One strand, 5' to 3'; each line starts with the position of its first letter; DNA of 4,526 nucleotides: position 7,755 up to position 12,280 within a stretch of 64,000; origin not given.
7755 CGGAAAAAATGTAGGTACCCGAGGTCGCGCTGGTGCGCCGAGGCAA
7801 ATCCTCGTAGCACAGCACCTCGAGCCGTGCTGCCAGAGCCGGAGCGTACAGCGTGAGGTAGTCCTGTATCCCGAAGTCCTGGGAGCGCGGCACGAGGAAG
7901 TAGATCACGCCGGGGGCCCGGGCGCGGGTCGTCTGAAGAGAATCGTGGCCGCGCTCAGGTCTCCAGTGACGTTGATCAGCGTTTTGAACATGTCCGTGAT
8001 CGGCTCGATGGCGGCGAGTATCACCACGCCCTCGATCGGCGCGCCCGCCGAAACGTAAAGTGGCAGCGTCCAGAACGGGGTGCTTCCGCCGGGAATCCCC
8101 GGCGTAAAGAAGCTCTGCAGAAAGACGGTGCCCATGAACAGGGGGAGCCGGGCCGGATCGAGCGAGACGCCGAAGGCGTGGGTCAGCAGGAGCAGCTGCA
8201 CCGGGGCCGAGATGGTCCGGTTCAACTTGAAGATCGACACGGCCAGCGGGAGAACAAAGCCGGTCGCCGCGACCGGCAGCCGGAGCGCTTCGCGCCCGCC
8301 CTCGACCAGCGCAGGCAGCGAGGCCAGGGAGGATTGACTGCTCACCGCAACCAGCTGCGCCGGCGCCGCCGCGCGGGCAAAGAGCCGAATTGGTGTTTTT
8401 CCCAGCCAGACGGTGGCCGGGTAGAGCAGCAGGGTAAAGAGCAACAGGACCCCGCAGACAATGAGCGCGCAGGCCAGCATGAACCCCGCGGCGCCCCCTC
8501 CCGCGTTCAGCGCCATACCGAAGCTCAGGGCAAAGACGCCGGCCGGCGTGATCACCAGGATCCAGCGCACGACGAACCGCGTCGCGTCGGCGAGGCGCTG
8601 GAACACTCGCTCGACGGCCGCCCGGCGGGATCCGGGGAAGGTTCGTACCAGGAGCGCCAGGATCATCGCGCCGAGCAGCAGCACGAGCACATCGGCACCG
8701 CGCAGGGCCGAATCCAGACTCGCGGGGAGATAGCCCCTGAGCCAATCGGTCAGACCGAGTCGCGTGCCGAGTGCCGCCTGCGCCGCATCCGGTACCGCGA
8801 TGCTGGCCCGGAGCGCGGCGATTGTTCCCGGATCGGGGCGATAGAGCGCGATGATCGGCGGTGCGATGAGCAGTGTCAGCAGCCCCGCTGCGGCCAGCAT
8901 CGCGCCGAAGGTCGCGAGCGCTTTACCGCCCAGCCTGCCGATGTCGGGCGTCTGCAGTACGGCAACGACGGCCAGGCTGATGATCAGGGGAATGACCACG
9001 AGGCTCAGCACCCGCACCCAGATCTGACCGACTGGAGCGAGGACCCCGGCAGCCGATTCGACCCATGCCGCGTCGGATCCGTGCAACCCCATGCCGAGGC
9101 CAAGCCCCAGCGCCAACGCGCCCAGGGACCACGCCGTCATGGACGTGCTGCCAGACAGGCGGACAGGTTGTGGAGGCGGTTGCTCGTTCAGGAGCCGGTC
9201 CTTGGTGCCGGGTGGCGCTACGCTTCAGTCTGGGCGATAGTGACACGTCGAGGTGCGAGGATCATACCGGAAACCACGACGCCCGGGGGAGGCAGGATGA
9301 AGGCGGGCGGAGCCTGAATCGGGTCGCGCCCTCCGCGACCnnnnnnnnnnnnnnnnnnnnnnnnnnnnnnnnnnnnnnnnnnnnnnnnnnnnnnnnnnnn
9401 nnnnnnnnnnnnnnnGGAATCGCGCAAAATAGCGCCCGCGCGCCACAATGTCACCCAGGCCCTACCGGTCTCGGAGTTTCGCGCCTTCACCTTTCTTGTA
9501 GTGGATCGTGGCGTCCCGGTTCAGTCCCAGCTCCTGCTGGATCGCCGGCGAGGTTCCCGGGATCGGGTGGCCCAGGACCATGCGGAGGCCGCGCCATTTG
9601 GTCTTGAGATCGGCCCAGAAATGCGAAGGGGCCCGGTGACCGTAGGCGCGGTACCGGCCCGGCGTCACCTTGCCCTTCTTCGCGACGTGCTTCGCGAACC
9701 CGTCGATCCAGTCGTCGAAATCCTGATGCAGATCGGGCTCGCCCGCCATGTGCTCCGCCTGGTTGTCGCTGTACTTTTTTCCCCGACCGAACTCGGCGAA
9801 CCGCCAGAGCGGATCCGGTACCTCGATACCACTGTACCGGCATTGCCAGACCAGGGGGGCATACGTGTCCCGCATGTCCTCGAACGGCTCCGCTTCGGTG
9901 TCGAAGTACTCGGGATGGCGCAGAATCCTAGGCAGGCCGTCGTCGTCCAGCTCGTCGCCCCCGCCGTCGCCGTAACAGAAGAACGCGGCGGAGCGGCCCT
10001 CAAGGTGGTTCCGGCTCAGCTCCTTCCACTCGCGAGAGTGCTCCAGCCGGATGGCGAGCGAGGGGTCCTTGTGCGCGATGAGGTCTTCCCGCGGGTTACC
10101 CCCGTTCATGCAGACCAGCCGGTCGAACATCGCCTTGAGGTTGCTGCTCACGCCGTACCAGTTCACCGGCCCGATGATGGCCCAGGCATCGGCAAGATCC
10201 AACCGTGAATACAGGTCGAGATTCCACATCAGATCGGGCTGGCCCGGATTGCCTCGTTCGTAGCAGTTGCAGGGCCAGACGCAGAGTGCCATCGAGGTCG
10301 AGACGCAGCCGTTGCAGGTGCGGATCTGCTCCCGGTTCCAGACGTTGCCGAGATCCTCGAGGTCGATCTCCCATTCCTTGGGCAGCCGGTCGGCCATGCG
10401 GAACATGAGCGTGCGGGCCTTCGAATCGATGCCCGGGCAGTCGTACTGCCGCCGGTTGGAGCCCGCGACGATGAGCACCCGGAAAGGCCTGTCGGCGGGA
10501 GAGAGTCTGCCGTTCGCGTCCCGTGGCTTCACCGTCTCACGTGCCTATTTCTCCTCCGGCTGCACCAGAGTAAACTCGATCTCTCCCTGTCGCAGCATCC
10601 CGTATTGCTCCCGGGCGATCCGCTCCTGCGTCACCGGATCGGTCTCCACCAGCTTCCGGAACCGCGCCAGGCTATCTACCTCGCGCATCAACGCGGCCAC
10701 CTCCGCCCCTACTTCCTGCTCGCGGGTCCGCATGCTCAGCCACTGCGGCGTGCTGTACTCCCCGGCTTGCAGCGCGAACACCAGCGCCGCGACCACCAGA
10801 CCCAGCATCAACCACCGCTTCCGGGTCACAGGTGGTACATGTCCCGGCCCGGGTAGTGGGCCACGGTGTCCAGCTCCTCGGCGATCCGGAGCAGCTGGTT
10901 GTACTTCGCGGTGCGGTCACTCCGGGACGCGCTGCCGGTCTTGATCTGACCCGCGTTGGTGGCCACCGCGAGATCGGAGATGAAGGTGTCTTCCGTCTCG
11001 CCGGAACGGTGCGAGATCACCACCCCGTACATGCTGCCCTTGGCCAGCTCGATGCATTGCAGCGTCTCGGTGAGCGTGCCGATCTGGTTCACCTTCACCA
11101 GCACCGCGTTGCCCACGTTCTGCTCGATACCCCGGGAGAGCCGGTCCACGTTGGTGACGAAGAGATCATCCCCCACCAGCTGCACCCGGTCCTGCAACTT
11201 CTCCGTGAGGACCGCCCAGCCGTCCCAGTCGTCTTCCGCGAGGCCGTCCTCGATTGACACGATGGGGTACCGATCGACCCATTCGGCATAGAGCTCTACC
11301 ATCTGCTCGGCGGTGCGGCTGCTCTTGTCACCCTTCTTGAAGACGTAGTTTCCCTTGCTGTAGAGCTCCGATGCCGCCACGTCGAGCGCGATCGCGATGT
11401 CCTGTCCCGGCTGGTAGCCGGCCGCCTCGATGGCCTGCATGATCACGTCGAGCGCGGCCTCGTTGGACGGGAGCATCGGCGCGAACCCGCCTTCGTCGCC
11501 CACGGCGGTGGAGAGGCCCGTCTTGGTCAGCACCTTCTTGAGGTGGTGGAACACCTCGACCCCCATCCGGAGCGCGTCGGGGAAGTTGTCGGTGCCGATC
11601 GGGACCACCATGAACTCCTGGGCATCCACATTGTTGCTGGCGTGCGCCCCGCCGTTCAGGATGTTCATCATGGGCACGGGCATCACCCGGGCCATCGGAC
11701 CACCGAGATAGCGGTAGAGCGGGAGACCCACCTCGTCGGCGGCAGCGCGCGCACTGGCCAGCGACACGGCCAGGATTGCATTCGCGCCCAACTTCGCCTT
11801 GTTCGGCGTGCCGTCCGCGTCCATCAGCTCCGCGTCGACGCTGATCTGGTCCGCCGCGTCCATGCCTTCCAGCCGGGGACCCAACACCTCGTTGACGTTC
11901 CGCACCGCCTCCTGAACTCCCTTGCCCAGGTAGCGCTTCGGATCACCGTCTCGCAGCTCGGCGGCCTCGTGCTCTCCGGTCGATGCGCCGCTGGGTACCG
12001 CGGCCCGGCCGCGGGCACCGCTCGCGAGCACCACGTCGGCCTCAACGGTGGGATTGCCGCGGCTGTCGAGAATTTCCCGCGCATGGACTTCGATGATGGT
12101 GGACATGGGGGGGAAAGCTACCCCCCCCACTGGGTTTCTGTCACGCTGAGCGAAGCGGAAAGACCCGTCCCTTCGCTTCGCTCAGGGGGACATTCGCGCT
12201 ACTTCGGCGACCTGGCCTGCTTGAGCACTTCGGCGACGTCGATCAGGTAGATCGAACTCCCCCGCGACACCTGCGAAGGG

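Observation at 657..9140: Two coupled transporter plus ATP-grasp-like cassettes: a candidate undescribed import-and-ligate system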

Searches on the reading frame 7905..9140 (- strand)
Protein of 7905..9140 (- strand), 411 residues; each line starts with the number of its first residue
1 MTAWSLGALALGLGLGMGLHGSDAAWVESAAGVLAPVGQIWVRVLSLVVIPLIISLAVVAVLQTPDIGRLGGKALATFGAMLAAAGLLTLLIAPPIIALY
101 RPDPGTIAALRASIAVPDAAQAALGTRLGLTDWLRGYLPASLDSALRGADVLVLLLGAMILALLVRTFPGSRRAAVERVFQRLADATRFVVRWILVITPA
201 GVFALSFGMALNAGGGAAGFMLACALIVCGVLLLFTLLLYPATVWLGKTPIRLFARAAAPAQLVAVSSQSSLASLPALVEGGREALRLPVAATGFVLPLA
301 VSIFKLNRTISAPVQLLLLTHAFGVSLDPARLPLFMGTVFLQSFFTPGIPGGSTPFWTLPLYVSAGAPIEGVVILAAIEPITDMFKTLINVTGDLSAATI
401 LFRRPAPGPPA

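Call 9: search_protein_families(library=pfam, proteins=[window:7905-9140:-], max_evalue=1)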
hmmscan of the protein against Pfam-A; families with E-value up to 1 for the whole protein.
window:7905-9140:- (411 aa): 1 family
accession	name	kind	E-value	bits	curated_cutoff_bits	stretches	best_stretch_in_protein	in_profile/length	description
PF00375.23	SDF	-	3.8e-55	187.9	27.9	1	2-401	2-384/387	Sodium:dicarboxylate symporter family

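Call 10: search_protein_families(library=ncbifam, proteins=[window:7905-9140:-], max_evalue=1)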
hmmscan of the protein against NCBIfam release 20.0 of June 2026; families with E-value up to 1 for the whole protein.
window:7905-9140:- (411 aa): 4 families
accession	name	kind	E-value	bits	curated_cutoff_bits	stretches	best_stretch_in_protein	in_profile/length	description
NF008440.0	PRK11283.1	equivalog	2.7e-24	85.7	638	1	4-400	10-407/437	glutamate/aspartate:proton symporter GltP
NF002461.0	PRK01663.1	subfamily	6.3e-13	48.5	513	1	30-400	30-397/428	C4-dicarboxylate transporter DctA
NF010151.0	PRK13628.1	equivalog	0.0032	16.5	308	1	144-353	140-346/407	serine/threonine transporter SstT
NF007279.0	PRK09738.1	subfamily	0.26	11.2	73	1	222-238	9-25/52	type I toxin-antitoxin system Hok family toxin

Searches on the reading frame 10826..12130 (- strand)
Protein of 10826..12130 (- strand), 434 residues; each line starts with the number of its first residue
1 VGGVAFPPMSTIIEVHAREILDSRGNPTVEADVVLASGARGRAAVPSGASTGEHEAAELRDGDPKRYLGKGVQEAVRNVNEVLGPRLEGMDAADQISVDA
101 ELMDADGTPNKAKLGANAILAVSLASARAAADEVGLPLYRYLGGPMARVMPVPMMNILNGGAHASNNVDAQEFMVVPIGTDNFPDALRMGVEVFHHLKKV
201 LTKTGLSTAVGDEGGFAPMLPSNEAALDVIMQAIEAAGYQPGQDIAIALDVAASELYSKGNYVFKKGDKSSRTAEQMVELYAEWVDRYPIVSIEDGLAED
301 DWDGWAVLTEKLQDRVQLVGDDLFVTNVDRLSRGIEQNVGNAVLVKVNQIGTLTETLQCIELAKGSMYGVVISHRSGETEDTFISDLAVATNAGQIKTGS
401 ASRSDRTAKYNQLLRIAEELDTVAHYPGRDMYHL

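Call 20: search_protein_families(library=pfam, proteins=[window:10826-12130:-], max_evalue=0.01)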
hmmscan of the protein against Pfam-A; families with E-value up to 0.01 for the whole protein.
window:10826-12130:- (434 aa): 3 families
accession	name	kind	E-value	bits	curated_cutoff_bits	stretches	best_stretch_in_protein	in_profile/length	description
PF00113.28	Enolase_C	-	8.1e-126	419.7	21.5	1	148-431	2-292/296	Enolase, C-terminal TIM barrel domain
PF03952.21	Enolase_N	-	3.7e-58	195.8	35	1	12-142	1-131/131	Enolase, N-terminal domain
PF13378.12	MR_MLE_C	-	0.0012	19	29.4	1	274-374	57-154/219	Enolase C-terminal domain-like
